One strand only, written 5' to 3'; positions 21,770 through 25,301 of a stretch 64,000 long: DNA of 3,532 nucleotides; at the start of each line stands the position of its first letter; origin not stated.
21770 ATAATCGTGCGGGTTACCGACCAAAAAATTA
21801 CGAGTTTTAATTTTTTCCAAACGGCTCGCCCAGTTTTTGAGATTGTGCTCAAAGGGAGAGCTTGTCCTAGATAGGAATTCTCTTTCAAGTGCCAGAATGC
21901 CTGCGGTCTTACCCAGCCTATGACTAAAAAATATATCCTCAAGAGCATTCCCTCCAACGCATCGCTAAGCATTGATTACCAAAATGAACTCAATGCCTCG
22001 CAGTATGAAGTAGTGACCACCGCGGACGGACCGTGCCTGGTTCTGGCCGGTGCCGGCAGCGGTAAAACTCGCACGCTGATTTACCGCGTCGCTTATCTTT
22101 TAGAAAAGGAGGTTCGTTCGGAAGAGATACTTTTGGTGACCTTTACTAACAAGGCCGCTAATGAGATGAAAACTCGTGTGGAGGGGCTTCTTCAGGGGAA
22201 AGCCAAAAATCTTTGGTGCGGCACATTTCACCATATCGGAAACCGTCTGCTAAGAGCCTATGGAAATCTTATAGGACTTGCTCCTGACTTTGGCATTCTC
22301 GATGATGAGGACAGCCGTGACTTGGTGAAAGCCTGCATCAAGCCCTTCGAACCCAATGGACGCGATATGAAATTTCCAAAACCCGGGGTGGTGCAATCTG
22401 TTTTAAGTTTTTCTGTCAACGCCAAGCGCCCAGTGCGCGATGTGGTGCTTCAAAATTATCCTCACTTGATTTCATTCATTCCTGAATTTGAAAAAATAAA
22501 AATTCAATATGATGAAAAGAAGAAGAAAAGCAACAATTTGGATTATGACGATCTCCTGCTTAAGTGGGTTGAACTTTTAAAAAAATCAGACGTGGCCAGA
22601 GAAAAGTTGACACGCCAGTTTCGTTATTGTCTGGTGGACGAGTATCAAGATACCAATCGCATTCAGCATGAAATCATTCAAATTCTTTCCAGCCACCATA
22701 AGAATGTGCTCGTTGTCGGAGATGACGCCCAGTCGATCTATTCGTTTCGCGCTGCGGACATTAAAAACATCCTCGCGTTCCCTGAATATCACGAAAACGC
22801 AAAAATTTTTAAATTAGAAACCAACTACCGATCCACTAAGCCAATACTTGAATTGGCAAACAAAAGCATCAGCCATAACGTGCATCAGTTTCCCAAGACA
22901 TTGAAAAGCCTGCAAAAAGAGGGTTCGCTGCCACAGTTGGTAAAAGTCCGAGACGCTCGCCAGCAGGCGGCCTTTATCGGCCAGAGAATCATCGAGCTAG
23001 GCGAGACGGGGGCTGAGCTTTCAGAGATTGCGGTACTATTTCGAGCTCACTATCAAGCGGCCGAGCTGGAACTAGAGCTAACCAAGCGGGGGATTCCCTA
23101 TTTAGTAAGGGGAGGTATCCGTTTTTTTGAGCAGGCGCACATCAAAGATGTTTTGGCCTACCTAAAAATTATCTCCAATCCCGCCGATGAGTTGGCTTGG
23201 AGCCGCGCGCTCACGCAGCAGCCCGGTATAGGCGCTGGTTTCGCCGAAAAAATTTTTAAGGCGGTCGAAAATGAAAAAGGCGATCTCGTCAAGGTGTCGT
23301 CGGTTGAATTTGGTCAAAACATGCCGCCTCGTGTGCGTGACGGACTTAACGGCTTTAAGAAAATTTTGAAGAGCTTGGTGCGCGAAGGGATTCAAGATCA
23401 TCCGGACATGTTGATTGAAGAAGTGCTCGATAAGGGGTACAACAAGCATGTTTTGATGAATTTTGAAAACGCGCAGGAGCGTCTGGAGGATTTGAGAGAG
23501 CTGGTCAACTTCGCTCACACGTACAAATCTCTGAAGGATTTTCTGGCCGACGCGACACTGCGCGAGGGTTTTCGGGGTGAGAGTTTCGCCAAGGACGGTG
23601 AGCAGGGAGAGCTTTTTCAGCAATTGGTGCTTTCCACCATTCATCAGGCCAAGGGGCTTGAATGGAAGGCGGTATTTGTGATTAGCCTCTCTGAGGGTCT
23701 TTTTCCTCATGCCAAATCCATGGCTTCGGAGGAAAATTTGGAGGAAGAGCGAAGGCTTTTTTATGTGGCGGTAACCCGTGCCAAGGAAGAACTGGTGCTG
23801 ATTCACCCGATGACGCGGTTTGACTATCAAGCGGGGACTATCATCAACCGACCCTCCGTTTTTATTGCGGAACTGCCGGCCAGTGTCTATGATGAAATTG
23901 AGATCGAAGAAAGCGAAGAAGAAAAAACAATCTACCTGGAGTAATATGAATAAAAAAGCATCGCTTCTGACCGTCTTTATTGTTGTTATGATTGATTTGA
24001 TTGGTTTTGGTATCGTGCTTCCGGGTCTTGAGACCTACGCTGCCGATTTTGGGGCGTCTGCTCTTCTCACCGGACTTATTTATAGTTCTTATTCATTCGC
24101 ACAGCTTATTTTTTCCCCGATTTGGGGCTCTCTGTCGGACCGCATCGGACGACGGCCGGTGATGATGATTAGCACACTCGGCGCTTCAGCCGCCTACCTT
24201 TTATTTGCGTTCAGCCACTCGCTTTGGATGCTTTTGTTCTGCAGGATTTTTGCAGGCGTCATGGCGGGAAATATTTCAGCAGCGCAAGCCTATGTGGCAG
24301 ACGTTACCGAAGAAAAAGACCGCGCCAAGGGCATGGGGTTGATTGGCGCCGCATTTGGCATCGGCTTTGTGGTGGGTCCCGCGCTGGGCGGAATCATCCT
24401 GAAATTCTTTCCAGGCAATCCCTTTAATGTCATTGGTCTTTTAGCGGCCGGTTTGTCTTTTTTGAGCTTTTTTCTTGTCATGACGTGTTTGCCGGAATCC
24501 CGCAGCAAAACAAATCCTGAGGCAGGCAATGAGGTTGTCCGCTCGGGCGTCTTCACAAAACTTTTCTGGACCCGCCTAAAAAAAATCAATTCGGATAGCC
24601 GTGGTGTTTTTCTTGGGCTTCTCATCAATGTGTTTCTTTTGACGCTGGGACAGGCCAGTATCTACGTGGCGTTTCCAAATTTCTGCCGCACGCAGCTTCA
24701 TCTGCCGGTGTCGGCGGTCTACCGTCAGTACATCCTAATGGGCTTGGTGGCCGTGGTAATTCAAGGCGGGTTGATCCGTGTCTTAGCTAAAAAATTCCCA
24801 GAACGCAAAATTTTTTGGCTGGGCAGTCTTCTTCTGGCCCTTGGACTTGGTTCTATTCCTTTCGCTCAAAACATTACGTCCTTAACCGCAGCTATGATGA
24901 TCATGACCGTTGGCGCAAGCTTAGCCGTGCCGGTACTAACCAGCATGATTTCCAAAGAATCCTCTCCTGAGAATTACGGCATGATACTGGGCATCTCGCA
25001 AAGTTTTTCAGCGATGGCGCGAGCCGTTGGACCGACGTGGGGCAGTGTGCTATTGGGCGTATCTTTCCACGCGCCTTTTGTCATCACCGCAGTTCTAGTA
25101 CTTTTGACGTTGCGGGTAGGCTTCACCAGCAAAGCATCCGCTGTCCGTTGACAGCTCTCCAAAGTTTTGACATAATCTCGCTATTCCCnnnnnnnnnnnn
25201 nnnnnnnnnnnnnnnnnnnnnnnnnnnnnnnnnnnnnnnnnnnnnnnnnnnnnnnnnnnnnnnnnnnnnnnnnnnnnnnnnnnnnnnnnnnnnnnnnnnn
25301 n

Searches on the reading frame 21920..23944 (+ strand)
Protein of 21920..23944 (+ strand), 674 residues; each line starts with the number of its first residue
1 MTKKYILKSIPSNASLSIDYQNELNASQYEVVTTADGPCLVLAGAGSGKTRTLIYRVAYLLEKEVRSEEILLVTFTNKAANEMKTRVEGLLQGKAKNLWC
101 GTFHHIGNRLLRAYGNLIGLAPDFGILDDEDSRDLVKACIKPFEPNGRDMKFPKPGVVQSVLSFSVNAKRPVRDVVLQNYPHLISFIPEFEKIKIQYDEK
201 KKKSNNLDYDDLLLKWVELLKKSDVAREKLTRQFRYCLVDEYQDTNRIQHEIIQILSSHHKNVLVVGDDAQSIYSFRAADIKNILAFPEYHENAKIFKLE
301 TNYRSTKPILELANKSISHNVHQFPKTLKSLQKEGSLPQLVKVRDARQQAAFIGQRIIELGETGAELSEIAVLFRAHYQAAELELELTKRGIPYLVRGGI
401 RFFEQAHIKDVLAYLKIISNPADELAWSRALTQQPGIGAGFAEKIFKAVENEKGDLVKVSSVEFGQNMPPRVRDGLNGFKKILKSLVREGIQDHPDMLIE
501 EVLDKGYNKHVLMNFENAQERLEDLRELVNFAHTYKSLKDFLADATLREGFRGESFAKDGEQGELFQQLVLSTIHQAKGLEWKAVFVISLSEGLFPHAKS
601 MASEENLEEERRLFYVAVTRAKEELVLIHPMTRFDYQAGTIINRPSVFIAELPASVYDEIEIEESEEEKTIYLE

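Call 70: search_protein_families(library=pfam, proteins=[window:21920-23944:+], max_evalue=0.00001)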
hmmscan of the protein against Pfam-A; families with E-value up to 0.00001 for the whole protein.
window:21920-23944:+ (674 aa): 6 families
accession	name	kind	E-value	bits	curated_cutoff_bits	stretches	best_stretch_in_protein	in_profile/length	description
PF00580.27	UvrD-helicase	-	6.6e-77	259.3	23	1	24-289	1-268/271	UvrD/REP helicase N-terminal domain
PF13361.12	UvrD_C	-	8e-64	216.7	25.6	1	298-628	2-346/350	UvrD-like helicase C-terminal domain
PF13245.12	AAA_19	-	9.9e-23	81.2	25.1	1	33-277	8-134/134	AAA domain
PF13538.12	UvrD_C_2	-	3.5e-13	49.6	27.4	1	570-628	3-52/52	UvrD-like helicase C-terminal domain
PF01443.25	Viral_helicase1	-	2e-10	41.3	21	0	230-331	54-154/228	Viral superfamily 1 RNA helicase core domain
PF13604.12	AAA_30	-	1.5e-07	31.8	27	0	24-87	2-66/191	AAA domain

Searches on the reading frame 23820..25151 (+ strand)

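Call 70: search_protein_families(library=pfam, proteins=[window:23820-25151:+], max_evalue=0.00001)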
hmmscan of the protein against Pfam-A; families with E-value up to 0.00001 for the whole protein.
window:23820-25151:+ (443 aa): 3 families
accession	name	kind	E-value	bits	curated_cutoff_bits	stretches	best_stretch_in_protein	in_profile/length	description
PF07690.21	MFS_1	-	2.4e-59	201.5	33.4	2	52-325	1-264/347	Major Facilitator Superfamily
PF00083.30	Sugar_tr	-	4.2e-13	49.4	22.3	1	68-346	43-334/452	Sugar (and other) transporter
PF12832.13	MFS_1_like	-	7.6e-12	45.4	25.2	1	30-196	196-364/373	MFS_1 like family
